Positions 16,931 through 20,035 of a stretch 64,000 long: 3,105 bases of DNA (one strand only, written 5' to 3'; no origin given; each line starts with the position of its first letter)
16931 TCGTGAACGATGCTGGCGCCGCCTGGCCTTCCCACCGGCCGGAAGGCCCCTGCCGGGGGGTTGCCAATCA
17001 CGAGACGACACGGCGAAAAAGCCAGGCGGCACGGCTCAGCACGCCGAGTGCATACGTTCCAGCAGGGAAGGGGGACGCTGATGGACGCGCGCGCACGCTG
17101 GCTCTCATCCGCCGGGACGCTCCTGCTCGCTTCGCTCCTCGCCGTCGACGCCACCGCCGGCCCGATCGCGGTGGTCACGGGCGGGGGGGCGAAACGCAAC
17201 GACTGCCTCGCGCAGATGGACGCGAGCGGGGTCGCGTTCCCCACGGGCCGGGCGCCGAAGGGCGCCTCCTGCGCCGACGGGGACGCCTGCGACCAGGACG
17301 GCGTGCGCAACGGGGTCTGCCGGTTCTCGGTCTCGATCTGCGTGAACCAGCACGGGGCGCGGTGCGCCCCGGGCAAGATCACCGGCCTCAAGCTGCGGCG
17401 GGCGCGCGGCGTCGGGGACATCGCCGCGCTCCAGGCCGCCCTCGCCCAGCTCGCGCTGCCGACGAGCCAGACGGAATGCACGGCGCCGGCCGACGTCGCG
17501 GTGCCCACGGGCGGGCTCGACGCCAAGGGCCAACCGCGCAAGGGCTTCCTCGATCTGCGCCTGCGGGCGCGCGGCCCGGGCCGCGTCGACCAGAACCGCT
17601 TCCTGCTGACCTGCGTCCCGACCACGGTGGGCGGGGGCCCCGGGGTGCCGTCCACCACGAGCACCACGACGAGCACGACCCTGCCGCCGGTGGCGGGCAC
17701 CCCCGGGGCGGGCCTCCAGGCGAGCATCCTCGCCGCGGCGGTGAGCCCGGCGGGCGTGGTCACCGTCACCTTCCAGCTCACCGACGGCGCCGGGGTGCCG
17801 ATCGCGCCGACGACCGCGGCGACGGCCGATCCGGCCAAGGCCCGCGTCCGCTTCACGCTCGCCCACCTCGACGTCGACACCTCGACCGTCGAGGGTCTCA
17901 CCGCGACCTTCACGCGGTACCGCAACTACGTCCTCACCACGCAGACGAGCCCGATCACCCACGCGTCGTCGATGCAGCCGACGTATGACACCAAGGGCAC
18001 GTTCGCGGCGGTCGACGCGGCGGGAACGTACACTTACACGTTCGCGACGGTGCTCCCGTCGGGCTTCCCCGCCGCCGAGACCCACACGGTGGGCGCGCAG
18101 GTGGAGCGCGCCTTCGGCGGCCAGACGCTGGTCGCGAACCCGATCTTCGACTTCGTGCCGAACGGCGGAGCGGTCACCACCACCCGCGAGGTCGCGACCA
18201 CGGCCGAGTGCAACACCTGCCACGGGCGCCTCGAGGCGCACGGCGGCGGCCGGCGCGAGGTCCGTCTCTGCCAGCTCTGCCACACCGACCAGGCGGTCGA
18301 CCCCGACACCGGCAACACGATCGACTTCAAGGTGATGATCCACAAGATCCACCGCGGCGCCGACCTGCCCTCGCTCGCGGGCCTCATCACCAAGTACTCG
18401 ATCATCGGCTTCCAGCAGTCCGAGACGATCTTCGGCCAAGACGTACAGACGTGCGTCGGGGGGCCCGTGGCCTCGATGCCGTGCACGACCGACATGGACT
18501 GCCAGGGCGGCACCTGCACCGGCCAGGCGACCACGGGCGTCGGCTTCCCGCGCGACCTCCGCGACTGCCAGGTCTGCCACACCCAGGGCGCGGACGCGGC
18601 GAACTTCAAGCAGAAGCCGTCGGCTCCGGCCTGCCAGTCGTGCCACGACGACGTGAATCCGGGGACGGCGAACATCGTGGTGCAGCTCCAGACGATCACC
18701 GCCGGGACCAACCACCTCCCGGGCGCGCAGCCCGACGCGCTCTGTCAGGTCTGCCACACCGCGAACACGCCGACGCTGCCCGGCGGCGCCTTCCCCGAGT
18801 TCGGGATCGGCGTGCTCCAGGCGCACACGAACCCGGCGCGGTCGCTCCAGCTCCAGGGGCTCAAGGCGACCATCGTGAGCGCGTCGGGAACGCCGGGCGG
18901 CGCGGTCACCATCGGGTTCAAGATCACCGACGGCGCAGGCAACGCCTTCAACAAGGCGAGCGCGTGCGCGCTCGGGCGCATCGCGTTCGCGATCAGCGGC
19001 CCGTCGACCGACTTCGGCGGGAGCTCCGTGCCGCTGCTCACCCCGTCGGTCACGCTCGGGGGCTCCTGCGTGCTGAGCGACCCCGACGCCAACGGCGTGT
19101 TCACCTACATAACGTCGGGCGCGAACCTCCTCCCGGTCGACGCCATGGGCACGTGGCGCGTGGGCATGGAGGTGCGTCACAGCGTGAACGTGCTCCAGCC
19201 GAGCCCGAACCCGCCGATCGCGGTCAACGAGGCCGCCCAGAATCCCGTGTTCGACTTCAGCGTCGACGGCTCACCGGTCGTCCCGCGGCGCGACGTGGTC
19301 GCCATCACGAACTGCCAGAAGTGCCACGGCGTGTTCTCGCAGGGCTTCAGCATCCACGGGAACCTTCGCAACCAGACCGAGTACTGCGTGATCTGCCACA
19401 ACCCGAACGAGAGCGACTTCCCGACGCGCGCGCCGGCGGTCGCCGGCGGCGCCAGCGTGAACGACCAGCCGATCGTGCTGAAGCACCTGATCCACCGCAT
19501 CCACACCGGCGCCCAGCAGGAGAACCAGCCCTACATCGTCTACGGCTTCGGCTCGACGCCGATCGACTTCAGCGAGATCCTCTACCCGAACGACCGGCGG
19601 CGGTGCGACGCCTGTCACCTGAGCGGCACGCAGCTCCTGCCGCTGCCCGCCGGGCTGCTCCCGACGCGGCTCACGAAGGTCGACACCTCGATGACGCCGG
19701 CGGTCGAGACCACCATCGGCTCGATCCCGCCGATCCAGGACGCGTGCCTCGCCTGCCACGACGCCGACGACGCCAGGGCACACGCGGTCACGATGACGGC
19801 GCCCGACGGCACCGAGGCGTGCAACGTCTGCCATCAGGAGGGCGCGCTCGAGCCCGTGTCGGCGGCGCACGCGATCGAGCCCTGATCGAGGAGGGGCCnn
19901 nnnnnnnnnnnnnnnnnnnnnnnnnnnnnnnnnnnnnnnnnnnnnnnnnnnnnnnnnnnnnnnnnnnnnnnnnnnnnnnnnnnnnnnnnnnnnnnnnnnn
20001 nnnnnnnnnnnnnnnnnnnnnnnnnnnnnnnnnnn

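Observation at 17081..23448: MtrC/OmcA-like decaheme cytochrome gene immediately upstream of a group-1 [NiFe] uptake hydrogenase operon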

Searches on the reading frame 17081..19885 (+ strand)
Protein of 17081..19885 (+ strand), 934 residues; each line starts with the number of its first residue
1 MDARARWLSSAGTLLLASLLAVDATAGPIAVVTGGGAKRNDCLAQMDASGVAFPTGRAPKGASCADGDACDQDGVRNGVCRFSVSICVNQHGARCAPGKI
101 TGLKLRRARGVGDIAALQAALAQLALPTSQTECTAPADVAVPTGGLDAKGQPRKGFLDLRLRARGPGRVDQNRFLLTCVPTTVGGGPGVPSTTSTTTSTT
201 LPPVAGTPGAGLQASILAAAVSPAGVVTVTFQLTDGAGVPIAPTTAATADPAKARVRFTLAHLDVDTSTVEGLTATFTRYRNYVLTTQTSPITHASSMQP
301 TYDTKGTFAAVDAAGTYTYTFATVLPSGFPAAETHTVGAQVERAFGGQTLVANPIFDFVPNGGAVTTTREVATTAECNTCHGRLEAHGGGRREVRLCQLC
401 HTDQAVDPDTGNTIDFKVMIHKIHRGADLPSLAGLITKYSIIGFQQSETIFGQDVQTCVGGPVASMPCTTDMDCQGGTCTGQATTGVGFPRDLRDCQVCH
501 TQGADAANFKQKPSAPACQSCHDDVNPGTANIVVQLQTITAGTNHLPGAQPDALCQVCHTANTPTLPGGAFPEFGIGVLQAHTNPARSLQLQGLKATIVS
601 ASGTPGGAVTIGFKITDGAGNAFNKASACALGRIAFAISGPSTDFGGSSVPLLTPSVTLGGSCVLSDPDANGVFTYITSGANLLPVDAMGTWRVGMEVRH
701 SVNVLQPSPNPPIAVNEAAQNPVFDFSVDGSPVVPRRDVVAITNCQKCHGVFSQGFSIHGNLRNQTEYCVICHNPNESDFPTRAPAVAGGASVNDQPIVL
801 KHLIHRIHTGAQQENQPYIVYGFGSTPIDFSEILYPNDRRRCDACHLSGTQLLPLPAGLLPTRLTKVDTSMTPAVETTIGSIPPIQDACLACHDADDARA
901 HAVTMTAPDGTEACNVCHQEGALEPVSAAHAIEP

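Call 7: search_protein_families(library=pfam, proteins=[window:17081-19885:+], max_evalue=0.01)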
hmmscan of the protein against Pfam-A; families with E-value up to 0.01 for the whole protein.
window:17081-19885:+ (934 aa): 4 families
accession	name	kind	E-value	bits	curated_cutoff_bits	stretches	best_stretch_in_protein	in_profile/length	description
PF22113.1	Mtrc-MtrF_II-IV_dom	-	3.1e-46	157.5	30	2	737-930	1-175/176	Outer membrane cytochrome MtrC/MtrF-like, domains II/IV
PF14522.11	Cytochrome_C7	-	2.2e-09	37.5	24.8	0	494-560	14-67/67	Cytochrome c7 and related cytochrome c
PF14537.11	Cytochrom_c3_2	-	2.6e-09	37.9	25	1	495-561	8-66/79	Cytochrome c3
PF09699.15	Paired_CXXCH_1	-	1.1e-07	31.8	20.6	1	884-921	3-39/41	Doubled CXXCH motif (Paired_CXXCH_1)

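Call 8: search_protein_families(library=ncbifam, proteins=[window:17081-19885:+], max_evalue=0.01)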
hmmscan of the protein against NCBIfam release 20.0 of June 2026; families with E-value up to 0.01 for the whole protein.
window:17081-19885:+ (934 aa): 4 families
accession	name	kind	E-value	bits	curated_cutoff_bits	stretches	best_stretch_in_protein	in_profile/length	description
TIGR03507.1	decahem_SO1788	subfamily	8.3e-122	407.9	209.3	2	483-930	233-672/672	OmcA/MtrC family decaheme c-type cytochrome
NF045713.1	CxxCH_16_HmcA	equivalog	2.7e-05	23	400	0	375-425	112-163/541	sulfate respiration complex hexadecaheme cytochrome HmcA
TIGR03153.1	cytochr_NrfH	equivalog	0.0019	18.3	134.2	0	741-774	101-134/138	cytochrome c nitrite reductase small subunit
NF041762.1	diheme_GEGP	equivalog_domain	0.0064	15.7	300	0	493-528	26-61/359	GEGP motif-containing diheme protein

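Call 9: find_homologous_proteins(query=window:17081-19885:+, max_evalue=0.00001)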
Query window:17081-19885:+ (934 aa): 387 proteins with E <= 0.00001 among 8000 candidates; the best 120 are listed.
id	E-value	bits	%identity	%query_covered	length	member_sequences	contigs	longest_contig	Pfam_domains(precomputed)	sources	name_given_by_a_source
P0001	0.0e+0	2124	100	100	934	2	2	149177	PF09699.16,PF14537.12,PF14522.12,PF22113.2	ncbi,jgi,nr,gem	ncbi:MAG TPA: OmcA/MtrC family decaheme c-type cytochrome [Candidatus Binatia bacterium]|nr:OmcA/Mtr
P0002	0.0e+0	1832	85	100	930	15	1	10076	PF09699.16,PF14537.12,PF14522.12,PF22113.2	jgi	jgi:OmcA/MtrC family decaheme c-type cytochrome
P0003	0.0e+0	1062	55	98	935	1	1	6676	PF14537.12,PF14522.12,PF22113.2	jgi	jgi:hypothetical protein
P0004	3.6e-296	1003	53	96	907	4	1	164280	PF09699.16,PF14537.12,PF14522.12,PF22113.2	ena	-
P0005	1.4e-294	998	52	99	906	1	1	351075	PF14537.12,PF22112.3,PF14522.12,PF22113.2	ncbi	-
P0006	1.7e-294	998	53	98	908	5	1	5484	PF09699.16,PF14537.12,PF14522.12,PF22113.2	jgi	jgi:predicted CXXCH cytochrome family protein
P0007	6.1e-294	996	54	96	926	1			PF09699.16,PF14537.12,PF14522.12,PF22113.2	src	-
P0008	3.2e-293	994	54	99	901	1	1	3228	PF09699.16,PF14537.12,PF14522.12,PF22113.2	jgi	jgi:OmcA/MtrC family decaheme c-type cytochrome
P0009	4.1e-293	993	52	99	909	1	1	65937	PF09699.16,PF14537.12,PF22112.3,PF14522.12,PF22113.2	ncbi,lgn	-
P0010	1.7e-291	988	52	99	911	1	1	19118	PF09699.16,PF14537.12,PF22112.3,PF14522.12,PF22113.2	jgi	jgi:hypothetical protein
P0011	1.9e-288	978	52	99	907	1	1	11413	PF09699.16,PF14537.12,PF22112.3,PF14522.12,PF22113.2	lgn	-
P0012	1.2e-287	975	53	96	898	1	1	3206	PF09699.16,PF14537.12,PF14522.12,PF22113.2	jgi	jgi:OmcA/MtrC family decaheme c-type cytochrome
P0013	8.6e-287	972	54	96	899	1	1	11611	PF09699.16,PF14537.12,PF14522.12,PF22113.2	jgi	jgi:OmcA/MtrC family decaheme c-type cytochrome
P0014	3.3e-286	970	52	98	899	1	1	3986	PF09699.16,PF14537.12,PF14522.12,PF22113.2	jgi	-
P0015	5.3e-286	970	51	99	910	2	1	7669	PF09699.16,PF14537.12,PF22112.3,PF02085.22,PF14522.12,PF22113.2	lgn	-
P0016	6.3e-286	969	53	96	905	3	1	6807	PF09699.16,PF14537.12,PF14522.12,PF22113.2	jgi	jgi:hypothetical protein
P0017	3.3e-285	967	51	98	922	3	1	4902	PF09699.16,PF14537.12,PF22112.3,PF14522.12,PF22113.2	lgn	-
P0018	2.1e-284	964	52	98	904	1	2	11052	PF09699.16,PF14537.12,PF14522.12,PF22113.2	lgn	-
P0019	3.3e-284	964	50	99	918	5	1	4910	PF09699.16,PF14537.12,PF22112.3,PF14522.12,PF22113.2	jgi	jgi:hypothetical protein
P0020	1.4e-283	962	54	95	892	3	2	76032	PF09699.16,PF14537.12,PF14522.12,PF22113.2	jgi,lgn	jgi:hypothetical protein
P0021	4.1e-283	960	52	96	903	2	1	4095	PF09699.16,PF14537.12,PF14522.12,PF22113.2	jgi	jgi:hypothetical protein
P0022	1.9e-282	958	52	99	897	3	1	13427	PF09699.16,PF14537.12,PF02085.22,PF14522.12,PF22113.2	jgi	jgi:OmcA/MtrC family decaheme c-type cytochrome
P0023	2.6e-282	957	52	96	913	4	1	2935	PF09699.16,PF14537.12,PF14522.12,PF22113.2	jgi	jgi:OmcA/MtrC family decaheme c-type cytochrome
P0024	1.1e-281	955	52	96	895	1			PF09699.16,PF14537.12,PF14522.12,PF22113.2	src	-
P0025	7.2e-281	953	53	95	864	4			PF09699.16,PF14537.12,PF14522.12,PF22113.2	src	-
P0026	1.0e-280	952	52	98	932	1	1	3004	PF09699.16,PF14537.12,PF14522.12,PF22113.2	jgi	jgi:OmcA/MtrC family decaheme c-type cytochrome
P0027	1.1e-280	952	52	96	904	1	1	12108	PF09699.16,PF14537.12,PF14522.12,PF22113.2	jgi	jgi:OmcA/MtrC family decaheme c-type cytochrome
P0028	4.2e-280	950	52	96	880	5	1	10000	PF09699.16,PF14537.12,PF14522.12,PF22113.2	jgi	jgi:OmcA/MtrC family decaheme c-type cytochrome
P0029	4.3e-280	950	53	75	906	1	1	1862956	PF09699.16,PF14537.12,PF14522.12,PF22113.2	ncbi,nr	ncbi:MAG: OmcA/MtrC family decaheme c-type cytochrome [bacterium]|nr:OmcA/MtrC family decaheme c-typ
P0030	8.6e-280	949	52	99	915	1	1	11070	PF09699.16,PF14537.12,PF14522.12,PF22113.2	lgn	-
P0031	1.3e-279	949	52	98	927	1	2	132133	PF14537.12,PF14522.12,PF22113.2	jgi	jgi:hypothetical protein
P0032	1.3e-279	949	52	99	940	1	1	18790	PF09699.16,PF14537.12,PF14522.12,PF22113.2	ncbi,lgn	-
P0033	2.2e-279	948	52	98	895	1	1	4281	PF09699.16,PF14537.12,PF14522.12,PF22113.2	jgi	-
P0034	3.6e-279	947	51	96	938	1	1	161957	PF09699.16,PF14537.12,PF14522.12,PF22113.2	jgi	-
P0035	4.2e-278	944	50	100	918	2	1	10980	PF09699.16,PF14537.12,PF22112.3,PF14522.12,PF22113.2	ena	-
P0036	5.3e-278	943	52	97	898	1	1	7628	PF09699.16,PF14537.12,PF14522.12,PF22113.2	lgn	-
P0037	3.2e-275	934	50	97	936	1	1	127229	PF09699.16,PF14537.12,PF14522.12,PF22113.2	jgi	jgi:OmcA/MtrC family decaheme c-type cytochrome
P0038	6.7e-275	933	51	99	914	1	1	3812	PF14537.12,PF14522.12,PF22113.2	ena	-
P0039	7.7e-275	933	52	100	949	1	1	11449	PF09699.16,PF14537.12,PF14522.12,PF22113.2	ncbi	-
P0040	9.8e-275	932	50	98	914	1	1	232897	PF09699.16,PF14537.12,PF14522.12,PF22113.2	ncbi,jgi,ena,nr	ncbi:MAG TPA: OmcA/MtrC family decaheme c-type cytochrome [Candidatus Eisenbacteria bacterium]|nr:Om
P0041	1.5e-274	932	50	98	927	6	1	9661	PF09699.16,PF14537.12,PF14522.12,PF22113.2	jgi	jgi:OmcA/MtrC family decaheme c-type cytochrome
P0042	2.3e-274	931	51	100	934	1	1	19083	PF14537.12,PF14522.12,PF22113.2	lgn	-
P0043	3.6e-274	931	49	96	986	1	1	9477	PF14537.12,PF14522.12,PF22113.2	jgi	jgi:OmcA/MtrC family decaheme c-type cytochrome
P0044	3.5e-272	924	51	98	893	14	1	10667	PF09699.16,PF14537.12,PF14522.12,PF22113.2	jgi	-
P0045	3.6e-272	924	52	81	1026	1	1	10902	PF09699.16,PF14537.12,PF14522.12,PF22113.2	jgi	jgi:hypothetical protein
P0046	3.7e-272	924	52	96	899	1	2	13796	PF09699.16,PF14537.12,PF14522.12,PF22113.2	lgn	-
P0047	7.3e-272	923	50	99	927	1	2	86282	PF14537.12,PF14522.12,PF22113.2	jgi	jgi:OmcA/MtrC family decaheme c-type cytochrome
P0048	6.1e-271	920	50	100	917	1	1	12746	PF09699.16,PF14537.12,PF14522.12,PF22113.2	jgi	jgi:OmcA/MtrC family decaheme c-type cytochrome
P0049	6.7e-271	920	50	96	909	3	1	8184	PF14537.12,PF14522.12,PF22113.2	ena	-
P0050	2.4e-270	918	50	99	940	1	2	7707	PF09699.16,PF14537.12,PF14522.12,PF22113.2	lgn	-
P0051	4.0e-270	917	50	97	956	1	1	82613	PF09699.16,PF14537.12,PF14522.12,PF22113.2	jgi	jgi:hypothetical protein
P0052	6.3e-270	917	51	98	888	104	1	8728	PF09699.16,PF14537.12,PF14522.12,PF22113.2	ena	-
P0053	2.2e-269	915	51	100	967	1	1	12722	PF09699.16,PF14537.12,PF02085.22,PF14522.12,PF22113.2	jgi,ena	-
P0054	9.1e-269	913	50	100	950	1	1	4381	PF09699.16,PF14537.12,PF22112.3,PF02085.22,PF14522.12,PF22113.2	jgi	jgi:OmcA/MtrC family decaheme c-type cytochrome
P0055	2.4e-268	911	50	99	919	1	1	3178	PF09699.16,PF14537.12,PF14522.12,PF22113.2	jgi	jgi:hypothetical protein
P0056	4.5e-267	907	52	98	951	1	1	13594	PF09699.16,PF14537.12,PF02085.22,PF14522.12,PF22113.2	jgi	-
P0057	2.8e-266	904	50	99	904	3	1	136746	PF09699.16,PF14537.12,PF14522.12,PF22113.2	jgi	jgi:OmcA/MtrC family decaheme c-type cytochrome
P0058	3.3e-265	901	50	98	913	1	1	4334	PF09699.16,PF14537.12,PF14522.12,PF22113.2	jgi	jgi:OmcA/MtrC family decaheme c-type cytochrome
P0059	6.5e-265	900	51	100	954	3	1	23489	PF09699.16,PF14537.12,PF14522.12,PF22113.2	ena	-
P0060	4.4e-264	897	50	98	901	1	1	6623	PF09699.16,PF14537.12,PF14522.12,PF22113.2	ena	-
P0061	3.8e-263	894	49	96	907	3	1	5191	PF09699.16,PF14537.12,PF14522.12,PF22113.2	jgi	jgi:OmcA/MtrC family decaheme c-type cytochrome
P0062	1.7e-261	889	49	97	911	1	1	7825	PF09699.16,PF14537.12,PF14522.12,PF22113.2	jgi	jgi:OmcA/MtrC family decaheme c-type cytochrome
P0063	2.4e-261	888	54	88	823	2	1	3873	PF09699.16,PF14537.12,PF22112.3,PF14522.12,PF22113.2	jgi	jgi:OmcA/MtrC family decaheme c-type cytochrome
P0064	5.1e-260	884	49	96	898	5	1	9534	PF09699.16,PF14537.12,PF14522.12,PF22113.2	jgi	jgi:OmcA/MtrC family decaheme c-type cytochrome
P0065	4.7e-259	881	49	97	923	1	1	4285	PF09699.16,PF14537.12,PF14522.12,PF22113.2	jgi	jgi:OmcA/MtrC family decaheme c-type cytochrome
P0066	6.4e-258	877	48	99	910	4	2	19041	PF09699.16,PF14537.12,PF14522.12,PF22113.2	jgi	jgi:OmcA/MtrC family decaheme c-type cytochrome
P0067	9.2e-258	876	49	98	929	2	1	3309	PF09699.16,PF14537.12,PF14522.12,PF22113.2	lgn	-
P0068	1.3e-255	869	44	100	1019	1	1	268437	PF09699.16,PF14537.12,PF02085.22,PF14522.12,PF22113.2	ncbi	ncbi:MAG: hypothetical protein U0807_12305 [Candidatus Binatia bacterium]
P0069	1.2e-254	866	48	99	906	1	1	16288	PF09699.16,PF14537.12,PF14522.12,PF22113.2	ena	-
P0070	6.7e-254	863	50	98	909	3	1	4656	PF09699.16,PF14537.12,PF14522.12,PF22113.2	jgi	jgi:OmcA/MtrC family decaheme c-type cytochrome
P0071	2.1e-252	858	48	96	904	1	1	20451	PF09699.16,PF14537.12,PF14522.12,PF22113.2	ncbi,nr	ncbi:MAG TPA: OmcA/MtrC family decaheme c-type cytochrome [Candidatus Limnocylindria bacterium]|nr:O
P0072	1.5e-251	856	47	98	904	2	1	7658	PF09699.16,PF14537.12,PF14522.12,PF22113.2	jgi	jgi:hypothetical protein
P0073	2.0e-249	849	48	99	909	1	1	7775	PF09699.16,PF14537.12,PF14522.12,PF22113.2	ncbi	-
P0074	5.3e-249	847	53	86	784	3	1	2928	PF09699.16,PF14537.12,PF14522.12,PF22113.2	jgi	jgi:OmcA/MtrC family decaheme c-type cytochrome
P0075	1.6e-248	846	48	100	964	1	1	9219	PF09699.16,PF14537.12,PF14522.12,PF22113.2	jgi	jgi:OmcA/MtrC family decaheme c-type cytochrome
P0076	1.3e-246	839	47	98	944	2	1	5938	PF14537.12,PF22112.3,PF14522.12,PF22113.2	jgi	jgi:OmcA/MtrC family decaheme c-type cytochrome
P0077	4.8e-246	837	48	98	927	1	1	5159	PF09699.16,PF14537.12,PF14522.12,PF22113.2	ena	-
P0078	7.7e-246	837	57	78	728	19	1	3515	PF09699.16,PF14537.12,PF14522.12,PF22113.2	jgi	-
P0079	8.6e-245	833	46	100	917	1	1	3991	PF09699.16,PF14537.12,PF14522.12,PF22113.2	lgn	-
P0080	9.5e-245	833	46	100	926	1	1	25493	PF09699.16,PF14537.12,PF14522.12,PF22113.2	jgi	jgi:OmcA/MtrC family decaheme c-type cytochrome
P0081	9.1e-244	830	56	78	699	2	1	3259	PF09699.16,PF14537.12,PF22113.2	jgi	jgi:predicted CXXCH cytochrome family protein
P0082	2.2e-243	829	47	98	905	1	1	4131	PF09699.16,PF14537.12,PF14522.12,PF22113.2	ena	-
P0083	9.2e-243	827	47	97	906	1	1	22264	PF09699.16,PF14537.12,PF14522.12,PF22113.2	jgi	jgi:hypothetical protein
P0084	6.7e-241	820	49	92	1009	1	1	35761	PF14537.12,PF22112.3,PF14522.12,PF22113.2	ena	-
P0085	2.9e-240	818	55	78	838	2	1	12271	PF09699.16,PF14537.12,PF14522.12,PF22113.2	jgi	-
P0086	6.4e-240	817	48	98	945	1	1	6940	PF14537.12,PF14522.12,PF22113.2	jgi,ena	-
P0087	1.8e-235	803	56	73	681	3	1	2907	PF09699.16,PF14537.12,PF14522.12,PF22113.2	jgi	jgi:OmcA/MtrC family decaheme c-type cytochrome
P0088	1.1e-222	760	52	78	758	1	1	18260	PF09699.16,PF14537.12,PF14522.12,PF22113.2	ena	-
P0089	9.3e-221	754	45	96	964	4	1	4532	PF09699.16,PF14537.12,PF14522.12,PF22113.2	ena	-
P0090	1.0e-219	750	44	98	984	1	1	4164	PF09699.16,PF14537.12,PF14522.12,PF22113.2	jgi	jgi:OmcA/MtrC family decaheme c-type cytochrome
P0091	1.7e-219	750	59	66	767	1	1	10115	PF14537.12,PF14522.12,PF22113.2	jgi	jgi:OmcA/MtrC family decaheme c-type cytochrome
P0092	1.5e-218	746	44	98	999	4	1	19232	PF09699.16,PF14522.12,PF22113.2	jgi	-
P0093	1.8e-217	743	53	63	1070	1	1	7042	PF01839.30,PF14537.12,PF13517.13,PF14522.12,PF22113.2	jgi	jgi:OmcA/MtrC family decaheme c-type cytochrome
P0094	4.3e-217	742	44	99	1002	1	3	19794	PF09699.16,PF14537.12,PF14522.12,PF22113.2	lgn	-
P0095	1.1e-211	724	49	82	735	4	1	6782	PF09699.16,PF14537.12,PF14522.12,PF22113.2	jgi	jgi:OmcA/MtrC family decaheme c-type cytochrome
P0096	6.9e-210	718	43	98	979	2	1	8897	PF09699.16,PF14537.12,PF14522.12,PF22113.2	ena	-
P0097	1.6e-207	710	52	61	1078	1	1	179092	PF01839.30,PF14537.12,PF13517.13,PF14522.12,PF22113.2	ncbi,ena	-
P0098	7.6e-206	704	52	73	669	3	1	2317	PF09699.16,PF14537.12,PF14522.12,PF22113.2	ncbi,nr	ncbi:MAG TPA: OmcA/MtrC family decaheme c-type cytochrome, partial [Ilumatobacteraceae bacterium]|nr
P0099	4.3e-195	669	52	71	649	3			PF22113.2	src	-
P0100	1.1e-184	634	56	58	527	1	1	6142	PF09699.16,PF14537.12,PF14522.12,PF22113.2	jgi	jgi:OmcA/MtrC family decaheme c-type cytochrome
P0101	1.0e-178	615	58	56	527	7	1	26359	PF09699.16,PF14537.12,PF14522.12,PF22113.2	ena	-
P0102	6.9e-174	599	54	59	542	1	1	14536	PF09699.16,PF14537.12,PF14522.12,PF22113.2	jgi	jgi:OmcA/MtrC family decaheme c-type cytochrome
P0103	7.3e-172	592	50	65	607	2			PF22113.2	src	-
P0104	1.2e-165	571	46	77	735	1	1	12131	PF09699.16,PF14537.12,PF14522.12,PF22113.2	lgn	-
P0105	1.8e-165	571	45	80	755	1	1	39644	PF09699.16,PF14537.12,PF02085.22,PF14522.12,PF22113.2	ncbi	-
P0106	1.6e-164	568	46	79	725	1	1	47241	PF09699.16,PF14537.12,PF02085.22,PF14522.12,PF22113.2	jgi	jgi:OmcA/MtrC family decaheme c-type cytochrome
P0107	1.0e-163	565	45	77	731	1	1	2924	PF09699.16,PF14537.12,PF22112.3,PF02085.22,PF14522.12,PF22113.2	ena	-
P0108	1.4e-162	561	45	78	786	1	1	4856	PF14537.12,PF14522.12,PF22113.2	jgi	jgi:OmcA/MtrC family decaheme c-type cytochrome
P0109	1.5e-161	558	45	79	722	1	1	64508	PF14537.12,PF02085.22,PF14522.12,PF22113.2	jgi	jgi:OmcA/MtrC family decaheme c-type cytochrome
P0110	2.3e-161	557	52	56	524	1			PF22113.2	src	-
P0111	7.5e-161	556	45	77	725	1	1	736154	PF09699.16,PF14537.12,PF02085.22,PF14522.12,PF22113.2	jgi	jgi:OmcA/MtrC family decaheme c-type cytochrome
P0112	3.3e-160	553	43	80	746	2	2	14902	PF09699.16,PF02085.22,PF14522.12,PF22113.2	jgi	-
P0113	3.4e-160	553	44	80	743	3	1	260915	PF14537.12,PF02085.22,PF14522.12,PF22113.2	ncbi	-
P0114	8.1e-160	552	45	79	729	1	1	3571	PF09699.16,PF14537.12,PF02085.22,PF14522.12,PF22113.2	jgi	-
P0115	9.8e-159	549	45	79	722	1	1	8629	PF09699.16,PF14537.12,PF02085.22,PF14522.12,PF22113.2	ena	-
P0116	2.1e-158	547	44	80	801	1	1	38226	PF09699.16,PF14537.12,PF14522.12,PF22113.2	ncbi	ncbi:MAG: OmcA/MtrC family decaheme c-type cytochrome [Candidatus Binatia bacterium]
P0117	4.2e-158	546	44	77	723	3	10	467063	PF14537.12,PF02085.22,PF14522.12,PF22113.2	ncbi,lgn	-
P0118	5.1e-158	546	44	78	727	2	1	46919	PF09699.16,PF14537.12,PF14522.12,PF22113.2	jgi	jgi:OmcA/MtrC family decaheme c-type cytochrome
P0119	8.0e-158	546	44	79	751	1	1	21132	PF14537.12,PF02085.22,PF14522.12,PF22113.2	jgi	jgi:OmcA/MtrC family decaheme c-type cytochrome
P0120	3.2e-157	544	43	77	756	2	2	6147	PF09699.16,PF14537.12,PF14522.12,PF22113.2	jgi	-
